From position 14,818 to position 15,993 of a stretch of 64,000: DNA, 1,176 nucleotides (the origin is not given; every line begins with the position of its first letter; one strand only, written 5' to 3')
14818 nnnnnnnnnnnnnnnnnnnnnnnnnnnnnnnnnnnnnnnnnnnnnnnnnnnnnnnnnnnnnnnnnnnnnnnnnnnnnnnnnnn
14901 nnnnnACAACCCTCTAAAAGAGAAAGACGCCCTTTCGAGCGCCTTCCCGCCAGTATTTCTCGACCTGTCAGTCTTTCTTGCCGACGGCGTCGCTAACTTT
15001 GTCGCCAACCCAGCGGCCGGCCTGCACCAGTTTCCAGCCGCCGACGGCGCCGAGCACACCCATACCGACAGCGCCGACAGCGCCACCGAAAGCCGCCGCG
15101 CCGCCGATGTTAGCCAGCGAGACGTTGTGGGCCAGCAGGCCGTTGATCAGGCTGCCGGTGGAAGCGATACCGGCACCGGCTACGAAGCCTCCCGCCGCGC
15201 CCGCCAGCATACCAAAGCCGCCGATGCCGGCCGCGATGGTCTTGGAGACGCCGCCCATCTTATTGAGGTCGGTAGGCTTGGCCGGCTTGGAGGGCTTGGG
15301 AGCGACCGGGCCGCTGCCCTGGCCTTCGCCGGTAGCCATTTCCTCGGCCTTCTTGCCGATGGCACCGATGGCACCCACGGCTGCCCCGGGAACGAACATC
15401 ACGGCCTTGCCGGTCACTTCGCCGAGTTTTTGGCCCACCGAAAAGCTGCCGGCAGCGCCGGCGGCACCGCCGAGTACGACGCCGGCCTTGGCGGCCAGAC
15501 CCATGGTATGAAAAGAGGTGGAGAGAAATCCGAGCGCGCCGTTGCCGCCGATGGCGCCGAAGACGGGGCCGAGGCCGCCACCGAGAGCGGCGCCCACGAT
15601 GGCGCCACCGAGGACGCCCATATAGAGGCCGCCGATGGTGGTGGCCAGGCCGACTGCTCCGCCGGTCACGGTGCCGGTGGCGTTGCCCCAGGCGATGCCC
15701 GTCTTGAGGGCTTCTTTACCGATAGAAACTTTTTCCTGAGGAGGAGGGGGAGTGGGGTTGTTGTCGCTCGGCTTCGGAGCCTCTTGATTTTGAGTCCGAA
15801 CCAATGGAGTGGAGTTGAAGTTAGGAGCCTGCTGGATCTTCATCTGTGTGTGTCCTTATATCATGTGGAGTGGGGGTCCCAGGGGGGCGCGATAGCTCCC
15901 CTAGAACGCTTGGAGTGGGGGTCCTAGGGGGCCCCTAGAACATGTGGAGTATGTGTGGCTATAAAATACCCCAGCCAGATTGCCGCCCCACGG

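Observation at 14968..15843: Distant sixth member of the MKIQ family: a 291-aa glycine-zipper protein preceded by REP-like repeats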

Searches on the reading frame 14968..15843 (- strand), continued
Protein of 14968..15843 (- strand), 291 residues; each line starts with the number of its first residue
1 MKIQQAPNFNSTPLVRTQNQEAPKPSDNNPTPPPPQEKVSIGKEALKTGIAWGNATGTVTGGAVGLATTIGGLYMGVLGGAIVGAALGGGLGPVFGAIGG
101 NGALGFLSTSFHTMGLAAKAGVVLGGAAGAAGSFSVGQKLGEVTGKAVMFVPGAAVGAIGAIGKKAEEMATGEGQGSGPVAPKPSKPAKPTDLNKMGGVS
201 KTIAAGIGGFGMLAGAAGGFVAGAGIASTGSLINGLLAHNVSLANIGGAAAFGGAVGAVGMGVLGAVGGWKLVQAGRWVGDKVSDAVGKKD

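Call 54: search_protein_families(library=pfam, proteins=[P0051, P0064, P0067, P0085, P0090, P0123, P0061, P0082, P0050, P0113], max_evalue=0.01)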
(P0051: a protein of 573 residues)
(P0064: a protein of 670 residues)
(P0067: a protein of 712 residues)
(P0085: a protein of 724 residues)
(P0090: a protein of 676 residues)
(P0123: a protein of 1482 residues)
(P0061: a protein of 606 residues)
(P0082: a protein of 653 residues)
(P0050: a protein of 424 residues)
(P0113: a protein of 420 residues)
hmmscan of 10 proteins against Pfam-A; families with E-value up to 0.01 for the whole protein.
P0051 (573 aa): 1 family
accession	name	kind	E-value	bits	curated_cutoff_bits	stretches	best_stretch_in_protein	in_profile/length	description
PF19180.5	DUF5862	-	0.0046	17.2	33.3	1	118-166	11-58/68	Family of unknown function (DUF5862)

P0064 (670 aa): 2 families
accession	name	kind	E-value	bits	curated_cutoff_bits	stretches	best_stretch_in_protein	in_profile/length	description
PF15796.10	KELK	-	0.00096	20.1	27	1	597-668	5-76/80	KELK-motif containing domain of MRCK Ser/Thr protein kinase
PF00038.26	Filament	-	0.0016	18.6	40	1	563-669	21-124/313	Intermediate filament protein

P0067 (712 aa): 4 families
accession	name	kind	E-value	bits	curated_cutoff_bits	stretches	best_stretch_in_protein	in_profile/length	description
PF00038.26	Filament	-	5.5e-05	23.4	40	1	574-700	180-299/313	Intermediate filament protein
PF04513.17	Baculo_PEP_C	-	0.00097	19.6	38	0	590-673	31-101/140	Baculovirus polyhedron envelope protein, PEP, C terminus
PF23991.1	DUF7310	-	0.0023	18.8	40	1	568-639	11-79/83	Coiled-coil region of unknown function (DUF7310)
PF02050.21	FliJ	-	0.0066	17.1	28.4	1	596-683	4-92/123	Flagellar FliJ protein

P0085 (724 aa): 0 families

P0090 (676 aa): 0 families

P0123 (1482 aa): 2 families
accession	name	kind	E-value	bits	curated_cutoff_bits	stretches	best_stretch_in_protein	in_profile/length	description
PF03732.24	Retrotrans_gag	-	0.0016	19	24.1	0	610-668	36-96/97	Retrotransposon gag protein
PF10145.14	PhageMin_Tail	-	0.0029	17.9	33.2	0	491-584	105-199/201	Phage-related minor tail protein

P0061 (606 aa): 0 families

P0082 (653 aa): 4 families
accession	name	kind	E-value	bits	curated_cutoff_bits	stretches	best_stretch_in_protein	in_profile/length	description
PF06818.20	Fez1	-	0.0017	19.3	34.4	1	525-650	20-146/199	Fez1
PF25026.1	Asd-4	-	0.0018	18.8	29.1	1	506-574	12-79/80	Asd-4-like domain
PF11839.13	Alanine_zipper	-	0.0022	18.7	23.1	1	587-634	4-51/69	Alanine-zipper, major outer membrane lipoprotein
PF07324.16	DGCR6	-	0.0078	16.4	29.6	1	244-338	55-153/194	DiGeorge syndrome critical region 6 (DGCR6) protein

P0050 (424 aa): 0 families

P0113 (420 aa): 0 families

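Call 63: find_encoding_contigs(protein=P0014, flank=10000, max_places=1)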
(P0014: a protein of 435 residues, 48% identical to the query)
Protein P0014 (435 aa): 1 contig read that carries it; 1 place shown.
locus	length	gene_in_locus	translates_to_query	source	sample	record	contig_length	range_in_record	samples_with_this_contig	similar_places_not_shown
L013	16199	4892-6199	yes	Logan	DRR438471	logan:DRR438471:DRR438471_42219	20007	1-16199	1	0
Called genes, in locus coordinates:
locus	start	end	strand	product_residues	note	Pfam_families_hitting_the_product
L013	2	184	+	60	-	?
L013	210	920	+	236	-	PF09335:VTT_dom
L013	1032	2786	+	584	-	PF02771:Acyl-CoA_dh_N, PF02770:Acyl-CoA_dh_M, PF00441:Acyl-CoA_dh_1, PF08028:Acyl-CoA_dh_2, PF22924:ACOX_C_alpha1, PF21263:Acyl-CoA-dh_C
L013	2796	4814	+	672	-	-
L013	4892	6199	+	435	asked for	-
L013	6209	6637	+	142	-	-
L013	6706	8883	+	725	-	-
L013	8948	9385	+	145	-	-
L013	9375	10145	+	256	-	-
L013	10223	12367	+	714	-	PF00512:HisKA, PF02518:HATPase_c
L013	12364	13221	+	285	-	PF00072:Response_reg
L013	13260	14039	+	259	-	-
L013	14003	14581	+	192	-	-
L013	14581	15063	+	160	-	-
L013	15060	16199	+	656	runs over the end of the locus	-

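Call 73: search_protein_families(library=pfam, proteins=[L009:14395-15612:-, L011:8114-9190:+, L013:2796-4814:+, L013:6706-8883:+, L009:9498-9965:-], max_evalue=0.01)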
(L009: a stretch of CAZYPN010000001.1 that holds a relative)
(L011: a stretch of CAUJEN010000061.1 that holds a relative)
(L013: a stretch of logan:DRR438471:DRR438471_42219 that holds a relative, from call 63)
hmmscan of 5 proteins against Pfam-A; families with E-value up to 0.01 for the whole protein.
L009:14395-15612:- (405 aa): 1 family
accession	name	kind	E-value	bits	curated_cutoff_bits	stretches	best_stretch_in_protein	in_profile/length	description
PF00246.29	Peptidase_M14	-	8e-39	134.4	21.6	1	129-363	39-276/286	Zinc carboxypeptidase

L011:8114-9190:+ (358 aa): 0 families

L013:2796-4814:+ (672 aa): 2 families
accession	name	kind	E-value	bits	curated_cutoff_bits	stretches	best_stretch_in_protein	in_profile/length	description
PF13424.12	TPR_12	-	6.7e-05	23.4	30.1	0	479-537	15-74/77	Tetratricopeptide repeat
PF10345.15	Cohesin_load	-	0.0014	17.5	25.8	0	314-417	341-450/585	Cohesin loading factor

L013:6706-8883:+ (725 aa): 0 families

L009:9498-9965:- (155 aa): 0 families

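Call 78: search_protein_families(library=padloc, proteins=[window:14968-15843:-], max_evalue=0.01)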
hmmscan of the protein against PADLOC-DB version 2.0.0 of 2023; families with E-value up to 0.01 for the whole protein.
window:14968-15843:- (291 aa): 0 families

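Call 79: search_protein_families(library=phrogs, proteins=[window:14968-15843:-], max_evalue=0.01)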
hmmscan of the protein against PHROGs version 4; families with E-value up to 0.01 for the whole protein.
window:14968-15843:- (291 aa): 0 families

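Call 81: predict_structure(alignment_id=A5)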
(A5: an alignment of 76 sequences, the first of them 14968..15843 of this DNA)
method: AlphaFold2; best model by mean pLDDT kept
length: 291 residues; sequences in the alignment: 76
mean_pLDDT: 69.5   pTM: 0.44
mean pLDDT of the five models: 69.5, 66.9, 64.8, 63.5, 59.5
residues with pLDDT >= 90: 0; 70-90: 150; 50-70: 135; < 50: 6
segments of 3 or more residues with pLDDT < 50: 19-21
pLDDT, mean of each block of 10 residues (from residue 1): 57 54 54 61 69 60 62 68 69 61 69 77 74 68 56 59 75 61 71 74 78 77 79 79 76 83 77 81 84 56
secondary structure, 60 per line:
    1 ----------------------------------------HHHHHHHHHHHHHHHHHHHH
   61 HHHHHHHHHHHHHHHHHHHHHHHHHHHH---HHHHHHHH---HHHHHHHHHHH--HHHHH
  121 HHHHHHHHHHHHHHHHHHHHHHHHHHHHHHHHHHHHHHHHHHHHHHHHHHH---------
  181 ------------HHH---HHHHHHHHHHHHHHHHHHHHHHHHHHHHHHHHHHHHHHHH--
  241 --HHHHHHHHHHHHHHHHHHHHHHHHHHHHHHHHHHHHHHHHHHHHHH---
elements in order: H41-88 H92-99 H103-113 H116-171 H199-238 H243-288

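Call 83: fold_search(model_id=the predicted structure, library=pdb)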
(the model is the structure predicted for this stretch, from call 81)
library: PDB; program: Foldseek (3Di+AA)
matches with E <= 10: 18; with E <= 0.001: 0
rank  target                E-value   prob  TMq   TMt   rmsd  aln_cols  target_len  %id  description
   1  9e03_A                2.1e+00  0.04  0.11  0.09  34.5       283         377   16  Cryo-EM structure of a TatBC complex from Myxococcus xanthus (released 2025-08-27)
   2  9d7v                  2.4e+00  0.06  0.15  0.08  26.7       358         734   14  The spd-bound structure (released 2025-06-25)
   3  8jtb                  3.7e+00  0.04  0.14  0.12  23.5       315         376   14  VMAT2 complex with dopamine (released 2024-05-08)
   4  5wud                  4.3e+00  0.04  0.12  0.16  22.8       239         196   15  Structural basis for conductance through TRIC cation channels (released 2017-06-21)
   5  8jsw                  5.1e+00  0.03  0.14  0.12  23.6       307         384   17  Human VMAT2 complex with serotonin (released 2023-11-29)
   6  9qtq_G                5.1e+00  0.02  0.11  0.12  23.2       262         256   17  Structure of the energy converting methyltransferase (Mtr) of Methanosarcina mazei in complex with a novel protein bin (released 2025-12-24)
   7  7a0g_FFF              5.6e+00  0.03  0.12  0.12  45.3       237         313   16  Structure of the SmhB pore of the tripartite alpha-pore forming toxin, Smh, from Serratia marcescens. (released 2021-03-31)
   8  9d7x                  5.6e+00  0.02  0.13  0.07  24.8       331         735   15  The spm-bound structure (released 2025-06-25)
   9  8ucl_A                5.9e+00  0.02  0.11  0.10  24.1       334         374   16  Komagataella pastoris Cytochrome c oxidase in complex with human VMAT2 and Tetrabenazine (released 2024-10-09)
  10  9dk9                  6.8e+00  0.01  0.11  0.08  24.7       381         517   14  Structure of URAT1 with no external ligand added (released 2025-06-18)
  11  6g9x_A                7.1e+00  0.04  0.17  0.14  25.5       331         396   14  Crystal structure of a MFS transporter at 2.54 Angstroem resolution (released 2019-07-03)
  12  8thr                  7.1e+00  0.02  0.14  0.12  22.9       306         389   13  Structure of the human vesicular monoamine transporter 2 (VMAT2) bound to tetrabenazine in an occluded conformation (released 2023-10-25)
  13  9eri_D                7.8e+00  0.04  0.12  0.11  21.3       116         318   15  Cryo-EM structure of sodium pumping Rnf complex from Acetobacterium woodii bound to NADH (released 2025-03-05)
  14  6hcl_A                7.8e+00  0.01  0.10  0.08  24.3       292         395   15  Crystal structure of a MFS transporter with Ligand at 2.69 Angstroem resolution (released 2019-07-03)
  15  8rbq_D                8.2e+00  0.03  0.12  0.12  21.2       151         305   12  Cryo-EM structure of the NADH:ferredoxin oxidoreductase RNF from Azotobacter vinelandii, dithionite reduced (released 2024-06-26)
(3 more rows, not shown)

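Call 94: find_encoding_contigs(protein=P0012, flank=5000, max_places=1)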
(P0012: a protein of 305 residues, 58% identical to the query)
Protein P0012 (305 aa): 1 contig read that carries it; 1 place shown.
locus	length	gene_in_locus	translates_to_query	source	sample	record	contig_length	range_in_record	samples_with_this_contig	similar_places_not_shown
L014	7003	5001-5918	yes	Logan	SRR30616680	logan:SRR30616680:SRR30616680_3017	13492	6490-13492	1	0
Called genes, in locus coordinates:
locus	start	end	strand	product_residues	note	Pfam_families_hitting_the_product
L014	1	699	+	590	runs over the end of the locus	-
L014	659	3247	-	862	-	-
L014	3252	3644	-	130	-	-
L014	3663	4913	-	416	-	PF13365:Trypsin_2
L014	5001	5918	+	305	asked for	-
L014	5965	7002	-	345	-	?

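Call 95: find_encoding_contigs(protein=P0005, flank=5000, max_places=1)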
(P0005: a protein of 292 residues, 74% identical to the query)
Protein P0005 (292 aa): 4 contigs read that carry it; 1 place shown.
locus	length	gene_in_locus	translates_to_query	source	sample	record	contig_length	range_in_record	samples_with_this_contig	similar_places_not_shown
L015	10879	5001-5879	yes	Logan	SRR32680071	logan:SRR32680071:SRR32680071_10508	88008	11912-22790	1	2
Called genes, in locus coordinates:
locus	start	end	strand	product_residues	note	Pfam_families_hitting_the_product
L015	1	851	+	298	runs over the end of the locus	PF02016:Peptidase_S66, PF17676:Peptidase_S66C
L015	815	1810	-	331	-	PF09992:NAGPA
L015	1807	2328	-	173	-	-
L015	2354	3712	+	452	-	PF14821:Thr_synth_N, PF00291:PALP, PF24857:THR4_C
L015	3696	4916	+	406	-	-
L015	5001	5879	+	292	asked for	-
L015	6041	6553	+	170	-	-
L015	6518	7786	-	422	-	PF01546:Peptidase_M20, PF07687:M20_dimer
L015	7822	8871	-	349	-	PF08240:ADH_N, PF00107:ADH_zinc_N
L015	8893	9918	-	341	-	PF08240:ADH_N, PF16912:Glu_dehyd_C, PF00107:ADH_zinc_N, PF13602:ADH_zinc_N_2 (weak)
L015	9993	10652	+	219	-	PF02146:SIR2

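Call 96: find_encoding_contigs(protein=P0008, flank=5000, max_places=1)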
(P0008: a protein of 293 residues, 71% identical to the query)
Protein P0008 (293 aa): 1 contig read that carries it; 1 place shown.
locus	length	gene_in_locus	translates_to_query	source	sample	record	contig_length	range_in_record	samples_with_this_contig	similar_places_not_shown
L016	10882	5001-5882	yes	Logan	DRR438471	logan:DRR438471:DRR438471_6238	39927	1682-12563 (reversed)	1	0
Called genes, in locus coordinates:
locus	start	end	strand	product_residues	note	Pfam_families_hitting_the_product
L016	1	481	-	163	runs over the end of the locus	-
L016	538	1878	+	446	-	PF14821:Thr_synth_N, PF00291:PALP, PF24857:THR4_C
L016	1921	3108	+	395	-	PF13328:HD_4 (weak)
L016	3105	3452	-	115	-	PF04391:DUF533 (weak), PF05099:TerB (faint)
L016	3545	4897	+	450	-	-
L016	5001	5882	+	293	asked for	-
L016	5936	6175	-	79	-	PF09954:DUF2188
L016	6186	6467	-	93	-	-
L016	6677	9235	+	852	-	PF00989:PAS, PF08448:PAS_4, PF08447:PAS_3, PF13426:PAS_9, PF08447:PAS_3, PF00512:HisKA, PF02518:HATPase_c, PF00072:Response_reg, +1 more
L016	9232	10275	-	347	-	PF08240:ADH_N, PF00107:ADH_zinc_N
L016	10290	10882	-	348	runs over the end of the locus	PF08240:ADH_N, PF16912:Glu_dehyd_C, PF00107:ADH_zinc_N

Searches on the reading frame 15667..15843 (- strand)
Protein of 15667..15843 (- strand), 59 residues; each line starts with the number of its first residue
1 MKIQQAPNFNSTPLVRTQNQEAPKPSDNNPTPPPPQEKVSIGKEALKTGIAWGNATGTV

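Call 21: search_protein_families(library=pfam, proteins=[window:15667-15843:-], max_evalue=10)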
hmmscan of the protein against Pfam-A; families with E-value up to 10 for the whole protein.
seq(59 aa): 0 families

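Call 57: search_solved_structures(query=A3, max_evalue=10, show_alignments=3)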
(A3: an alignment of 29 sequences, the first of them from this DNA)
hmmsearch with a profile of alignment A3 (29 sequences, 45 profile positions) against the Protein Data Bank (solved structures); distinct sequences matched with E-value up to 10: 0.

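Call 71: search_protein_families(library=ncbifam, proteins=[window:15667-15843:-], max_evalue=10)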
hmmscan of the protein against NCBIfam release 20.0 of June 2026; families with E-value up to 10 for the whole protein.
seq(59 aa): 0 families
